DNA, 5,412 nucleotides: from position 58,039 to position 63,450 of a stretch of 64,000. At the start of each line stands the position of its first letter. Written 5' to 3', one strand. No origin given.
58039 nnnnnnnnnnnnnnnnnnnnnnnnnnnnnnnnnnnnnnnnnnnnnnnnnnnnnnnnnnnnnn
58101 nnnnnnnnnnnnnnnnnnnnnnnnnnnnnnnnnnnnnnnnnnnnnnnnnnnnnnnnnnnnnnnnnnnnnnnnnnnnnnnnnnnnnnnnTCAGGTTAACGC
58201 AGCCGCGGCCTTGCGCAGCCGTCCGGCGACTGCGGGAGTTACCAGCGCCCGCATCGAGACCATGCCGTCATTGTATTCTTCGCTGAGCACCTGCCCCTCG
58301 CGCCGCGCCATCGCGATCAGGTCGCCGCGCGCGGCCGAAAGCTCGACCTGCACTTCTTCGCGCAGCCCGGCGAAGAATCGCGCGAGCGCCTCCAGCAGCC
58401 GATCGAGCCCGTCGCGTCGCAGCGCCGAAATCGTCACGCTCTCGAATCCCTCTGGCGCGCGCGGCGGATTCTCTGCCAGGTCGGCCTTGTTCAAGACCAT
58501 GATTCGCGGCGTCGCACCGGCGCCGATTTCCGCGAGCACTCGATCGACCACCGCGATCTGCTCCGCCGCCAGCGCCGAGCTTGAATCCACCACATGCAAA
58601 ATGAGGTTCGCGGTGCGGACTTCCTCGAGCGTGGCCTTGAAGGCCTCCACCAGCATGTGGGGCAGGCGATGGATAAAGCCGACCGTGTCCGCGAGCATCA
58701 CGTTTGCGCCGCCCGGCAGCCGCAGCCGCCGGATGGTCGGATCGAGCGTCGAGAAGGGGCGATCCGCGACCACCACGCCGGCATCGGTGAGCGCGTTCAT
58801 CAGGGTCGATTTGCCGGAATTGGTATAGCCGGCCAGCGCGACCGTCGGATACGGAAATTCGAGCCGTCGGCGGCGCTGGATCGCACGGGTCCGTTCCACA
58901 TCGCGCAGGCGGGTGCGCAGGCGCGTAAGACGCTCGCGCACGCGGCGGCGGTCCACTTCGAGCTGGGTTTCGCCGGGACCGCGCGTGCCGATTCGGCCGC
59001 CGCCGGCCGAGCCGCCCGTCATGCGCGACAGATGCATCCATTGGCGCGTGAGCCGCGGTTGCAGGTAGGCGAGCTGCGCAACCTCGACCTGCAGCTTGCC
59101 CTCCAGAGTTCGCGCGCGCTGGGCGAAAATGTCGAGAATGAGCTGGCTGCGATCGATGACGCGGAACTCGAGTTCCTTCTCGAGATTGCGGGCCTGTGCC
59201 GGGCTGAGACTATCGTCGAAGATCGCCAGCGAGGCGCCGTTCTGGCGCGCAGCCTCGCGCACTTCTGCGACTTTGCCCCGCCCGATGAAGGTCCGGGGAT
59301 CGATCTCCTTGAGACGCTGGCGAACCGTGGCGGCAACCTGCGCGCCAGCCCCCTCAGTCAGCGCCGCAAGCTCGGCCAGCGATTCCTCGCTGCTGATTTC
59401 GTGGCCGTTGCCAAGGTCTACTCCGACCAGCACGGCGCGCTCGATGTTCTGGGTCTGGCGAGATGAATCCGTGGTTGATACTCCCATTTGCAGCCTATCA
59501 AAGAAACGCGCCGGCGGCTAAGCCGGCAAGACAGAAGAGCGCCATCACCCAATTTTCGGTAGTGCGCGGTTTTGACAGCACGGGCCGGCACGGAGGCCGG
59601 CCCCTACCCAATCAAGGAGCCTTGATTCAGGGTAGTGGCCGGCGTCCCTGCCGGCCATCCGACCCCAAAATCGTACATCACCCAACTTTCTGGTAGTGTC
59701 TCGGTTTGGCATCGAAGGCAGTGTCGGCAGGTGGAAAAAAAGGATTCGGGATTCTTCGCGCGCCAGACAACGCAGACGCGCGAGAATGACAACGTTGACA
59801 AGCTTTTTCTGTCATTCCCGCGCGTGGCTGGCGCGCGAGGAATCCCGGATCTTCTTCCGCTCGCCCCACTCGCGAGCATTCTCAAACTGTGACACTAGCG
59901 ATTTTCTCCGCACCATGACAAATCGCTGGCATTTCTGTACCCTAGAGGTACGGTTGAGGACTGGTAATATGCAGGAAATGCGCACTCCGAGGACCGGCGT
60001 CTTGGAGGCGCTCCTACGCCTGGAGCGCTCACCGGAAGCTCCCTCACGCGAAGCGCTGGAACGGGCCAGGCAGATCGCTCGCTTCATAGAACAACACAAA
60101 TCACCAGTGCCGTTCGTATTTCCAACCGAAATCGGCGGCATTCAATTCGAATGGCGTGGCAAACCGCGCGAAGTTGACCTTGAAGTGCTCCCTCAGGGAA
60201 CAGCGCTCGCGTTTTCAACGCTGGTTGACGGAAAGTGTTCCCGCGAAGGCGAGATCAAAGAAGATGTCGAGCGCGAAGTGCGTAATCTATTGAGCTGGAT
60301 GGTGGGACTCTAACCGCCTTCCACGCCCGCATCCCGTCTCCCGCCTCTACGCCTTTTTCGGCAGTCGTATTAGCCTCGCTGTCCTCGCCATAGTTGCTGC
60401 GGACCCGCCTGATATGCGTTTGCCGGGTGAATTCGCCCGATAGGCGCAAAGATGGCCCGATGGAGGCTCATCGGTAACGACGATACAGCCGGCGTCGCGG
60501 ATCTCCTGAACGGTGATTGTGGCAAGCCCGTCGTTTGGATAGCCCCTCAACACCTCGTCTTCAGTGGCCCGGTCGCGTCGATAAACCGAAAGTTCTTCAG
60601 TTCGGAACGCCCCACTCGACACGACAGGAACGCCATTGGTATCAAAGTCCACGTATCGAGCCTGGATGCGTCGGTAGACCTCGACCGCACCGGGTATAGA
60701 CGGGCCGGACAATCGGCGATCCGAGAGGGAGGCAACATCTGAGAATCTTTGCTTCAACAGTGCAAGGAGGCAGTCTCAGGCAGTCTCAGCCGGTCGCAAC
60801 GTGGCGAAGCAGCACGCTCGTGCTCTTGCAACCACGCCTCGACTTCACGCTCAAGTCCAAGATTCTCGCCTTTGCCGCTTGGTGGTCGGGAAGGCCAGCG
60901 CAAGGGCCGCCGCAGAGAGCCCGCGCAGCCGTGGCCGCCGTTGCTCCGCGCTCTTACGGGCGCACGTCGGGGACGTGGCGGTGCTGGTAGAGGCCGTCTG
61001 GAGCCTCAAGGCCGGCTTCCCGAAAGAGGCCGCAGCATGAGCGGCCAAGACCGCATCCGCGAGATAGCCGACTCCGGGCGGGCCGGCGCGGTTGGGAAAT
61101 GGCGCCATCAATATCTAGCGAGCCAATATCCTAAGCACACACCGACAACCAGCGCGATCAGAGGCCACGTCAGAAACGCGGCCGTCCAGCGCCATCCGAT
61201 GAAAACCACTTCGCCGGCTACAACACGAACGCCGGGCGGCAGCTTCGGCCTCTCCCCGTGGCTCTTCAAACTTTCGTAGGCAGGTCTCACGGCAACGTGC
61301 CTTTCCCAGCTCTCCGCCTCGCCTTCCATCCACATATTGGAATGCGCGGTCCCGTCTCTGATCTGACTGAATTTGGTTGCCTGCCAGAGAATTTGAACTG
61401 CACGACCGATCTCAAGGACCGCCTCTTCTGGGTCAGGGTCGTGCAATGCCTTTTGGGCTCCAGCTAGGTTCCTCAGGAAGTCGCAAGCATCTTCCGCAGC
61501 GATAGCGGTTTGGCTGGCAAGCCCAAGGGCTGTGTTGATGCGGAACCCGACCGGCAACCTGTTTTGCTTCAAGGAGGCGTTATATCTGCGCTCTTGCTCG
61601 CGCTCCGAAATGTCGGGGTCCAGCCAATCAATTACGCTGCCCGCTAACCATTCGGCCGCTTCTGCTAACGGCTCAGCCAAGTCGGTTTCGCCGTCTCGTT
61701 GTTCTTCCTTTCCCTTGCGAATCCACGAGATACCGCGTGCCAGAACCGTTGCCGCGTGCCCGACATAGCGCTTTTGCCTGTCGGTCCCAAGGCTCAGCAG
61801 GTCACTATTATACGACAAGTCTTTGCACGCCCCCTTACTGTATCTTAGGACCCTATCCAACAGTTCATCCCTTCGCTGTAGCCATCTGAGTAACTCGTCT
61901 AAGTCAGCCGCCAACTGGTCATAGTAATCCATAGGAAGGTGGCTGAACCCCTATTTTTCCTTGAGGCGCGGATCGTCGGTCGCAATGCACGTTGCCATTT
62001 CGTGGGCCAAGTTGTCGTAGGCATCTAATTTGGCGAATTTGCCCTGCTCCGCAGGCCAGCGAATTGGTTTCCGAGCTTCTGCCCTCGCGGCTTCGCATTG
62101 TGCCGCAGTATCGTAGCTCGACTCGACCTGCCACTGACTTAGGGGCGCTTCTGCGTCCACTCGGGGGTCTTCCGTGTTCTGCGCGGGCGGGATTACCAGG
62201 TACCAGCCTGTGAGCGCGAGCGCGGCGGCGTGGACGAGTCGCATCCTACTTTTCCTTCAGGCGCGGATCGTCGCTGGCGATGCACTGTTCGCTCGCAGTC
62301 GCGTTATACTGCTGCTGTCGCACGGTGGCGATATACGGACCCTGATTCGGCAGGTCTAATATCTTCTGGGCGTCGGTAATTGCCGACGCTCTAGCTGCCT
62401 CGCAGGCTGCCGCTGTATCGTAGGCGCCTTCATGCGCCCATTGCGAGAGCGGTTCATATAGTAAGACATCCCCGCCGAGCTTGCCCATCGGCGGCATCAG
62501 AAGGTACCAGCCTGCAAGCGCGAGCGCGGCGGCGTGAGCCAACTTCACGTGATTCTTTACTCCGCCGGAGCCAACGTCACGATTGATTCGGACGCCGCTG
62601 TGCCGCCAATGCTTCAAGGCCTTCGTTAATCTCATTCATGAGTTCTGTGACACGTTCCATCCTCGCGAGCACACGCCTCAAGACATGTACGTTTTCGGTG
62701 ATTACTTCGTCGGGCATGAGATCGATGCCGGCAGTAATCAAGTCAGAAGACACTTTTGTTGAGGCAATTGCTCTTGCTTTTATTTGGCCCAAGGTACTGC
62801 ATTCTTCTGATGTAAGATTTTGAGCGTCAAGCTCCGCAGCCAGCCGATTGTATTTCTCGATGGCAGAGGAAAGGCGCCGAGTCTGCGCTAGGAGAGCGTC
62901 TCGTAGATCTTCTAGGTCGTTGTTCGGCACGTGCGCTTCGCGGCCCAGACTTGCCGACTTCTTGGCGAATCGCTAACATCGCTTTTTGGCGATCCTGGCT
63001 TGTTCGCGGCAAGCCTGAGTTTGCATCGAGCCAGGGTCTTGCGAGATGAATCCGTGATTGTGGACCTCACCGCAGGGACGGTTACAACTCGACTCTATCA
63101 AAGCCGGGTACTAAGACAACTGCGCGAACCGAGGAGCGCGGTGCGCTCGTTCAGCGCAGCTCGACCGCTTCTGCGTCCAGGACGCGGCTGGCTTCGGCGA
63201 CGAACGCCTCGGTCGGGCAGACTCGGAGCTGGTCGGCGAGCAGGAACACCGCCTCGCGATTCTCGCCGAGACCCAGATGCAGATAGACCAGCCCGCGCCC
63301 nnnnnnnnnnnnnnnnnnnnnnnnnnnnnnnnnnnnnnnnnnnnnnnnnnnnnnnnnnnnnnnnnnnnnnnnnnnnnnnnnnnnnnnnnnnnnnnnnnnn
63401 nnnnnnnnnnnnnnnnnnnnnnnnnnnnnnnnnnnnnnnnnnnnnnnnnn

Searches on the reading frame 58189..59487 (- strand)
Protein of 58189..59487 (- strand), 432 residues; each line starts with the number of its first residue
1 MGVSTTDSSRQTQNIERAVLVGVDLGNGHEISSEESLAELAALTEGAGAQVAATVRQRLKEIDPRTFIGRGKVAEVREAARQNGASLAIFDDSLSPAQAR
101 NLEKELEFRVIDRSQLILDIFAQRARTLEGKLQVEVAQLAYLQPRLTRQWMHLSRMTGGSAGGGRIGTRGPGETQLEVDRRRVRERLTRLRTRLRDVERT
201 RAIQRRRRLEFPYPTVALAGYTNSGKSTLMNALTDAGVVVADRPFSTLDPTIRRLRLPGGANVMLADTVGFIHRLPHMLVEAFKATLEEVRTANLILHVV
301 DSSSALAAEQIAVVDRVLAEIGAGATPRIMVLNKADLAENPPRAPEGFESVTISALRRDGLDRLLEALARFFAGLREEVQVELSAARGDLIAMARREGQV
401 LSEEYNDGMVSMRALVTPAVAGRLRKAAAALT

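Call 13: find_related_loci(query=window:58189-59487:-, collection=genome_contigs, flank=10000)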
Query window:58189-59487:- (432 aa) in genome_contigs; peptide patterns used: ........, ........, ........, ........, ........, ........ (x = any residue, [..] = any of these).
209 stretches matched a pattern; 69 encode a relative of the query (tblastn E <= 1e-3); 69 distinct loci.
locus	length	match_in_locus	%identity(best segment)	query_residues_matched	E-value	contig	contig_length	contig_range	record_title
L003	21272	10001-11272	90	3-426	0e+0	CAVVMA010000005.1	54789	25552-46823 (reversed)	MAG: uncultured delta proteobacterium isolate MFD09222.bin.2.46 genome assembly, contig: contig_161625, whole genome sho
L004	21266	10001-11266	87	3-422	0e+0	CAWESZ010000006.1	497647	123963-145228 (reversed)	MAG: uncultured delta proteobacterium isolate MFD03399.bin.2.12 genome assembly, contig: contig_25341, whole genome shot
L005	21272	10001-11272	88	3-426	0e+0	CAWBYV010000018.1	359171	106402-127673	MAG: uncultured delta proteobacterium isolate MFD03044.bin.2.84 genome assembly, contig: contig_54484, whole genome shot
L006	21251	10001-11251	83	14-428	0e+0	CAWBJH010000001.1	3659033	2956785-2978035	MAG: uncultured delta proteobacterium isolate MFD03323.bin.1.18 genome assembly, contig: contig_33361, whole genome shot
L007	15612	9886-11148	77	9-428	0e+0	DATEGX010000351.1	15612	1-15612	MAG TPA_asm: Candidatus Binataceae bacterium isolate SMAG_U8796 k141_294505, whole genome shotgun sequence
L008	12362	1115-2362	79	16-430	0e+0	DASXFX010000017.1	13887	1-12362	MAG TPA_asm: Candidatus Binataceae bacterium isolate SMAG_U5149 k141_824245, whole genome shotgun sequence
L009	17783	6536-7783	75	12-430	0e+0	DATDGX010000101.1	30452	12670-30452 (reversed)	MAG TPA_asm: Candidatus Binataceae bacterium isolate SMAG_U263 k141_214639, whole genome shotgun sequence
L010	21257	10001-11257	74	9-426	0e+0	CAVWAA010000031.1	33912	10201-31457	MAG: Candidatus Binataceae bacterium isolate MFD03346.bin.3.102 genome assembly, contig: contig_55981, whole genome shot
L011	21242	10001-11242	78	14-426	0e+0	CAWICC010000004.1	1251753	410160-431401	MAG: uncultured delta proteobacterium isolate MFD09495.bin.2.82 genome assembly, contig: contig_2008, whole genome shotg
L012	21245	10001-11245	75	12-429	0e+0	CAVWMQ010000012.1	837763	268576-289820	MAG: uncultured delta proteobacterium isolate MFD01248.bin.1.68 genome assembly, contig: contig_6181, whole genome shotg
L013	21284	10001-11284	77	1-430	1e-180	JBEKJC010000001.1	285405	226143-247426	MAG: Candidatus Binataceae bacterium isolate SPRUCE 314 SPRUCE_314_1, whole genome shotgun sequence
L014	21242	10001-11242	78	14-426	6e-179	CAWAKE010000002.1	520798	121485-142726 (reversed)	MAG: uncultured delta proteobacterium isolate MFD02416.bin.1.126 genome assembly, contig: contig_48299, whole genome sho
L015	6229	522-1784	71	9-428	7e-178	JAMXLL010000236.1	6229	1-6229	MAG: Candidatus Binataceae bacterium isolate Bin.006_Pasture k127_6537567, whole genome shotgun sequence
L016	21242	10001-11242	71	16-428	5e-176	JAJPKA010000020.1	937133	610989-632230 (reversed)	MAG: Proteobacteria bacterium isolate Centralia_MAG_59 k107_2114025, whole genome shotgun sequence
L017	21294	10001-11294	88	3-430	0e+0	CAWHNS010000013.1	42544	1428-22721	MAG: uncultured delta proteobacterium isolate MFD09222.bin.2.29 genome assembly, contig: contig_166365, whole genome sho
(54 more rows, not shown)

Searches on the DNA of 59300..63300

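Call 44: search_rna_families(source=window, start=59300, end=63300, threshold=evalue, max_evalue=1)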
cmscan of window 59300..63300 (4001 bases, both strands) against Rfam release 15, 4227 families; matches with E-value up to 1: 1.
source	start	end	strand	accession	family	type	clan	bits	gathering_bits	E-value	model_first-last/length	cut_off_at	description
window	59742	59852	+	RF00247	MIR160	Gene; miRNA;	-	26.1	48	0.017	1-90/90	no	mir-160 microRNA precursor family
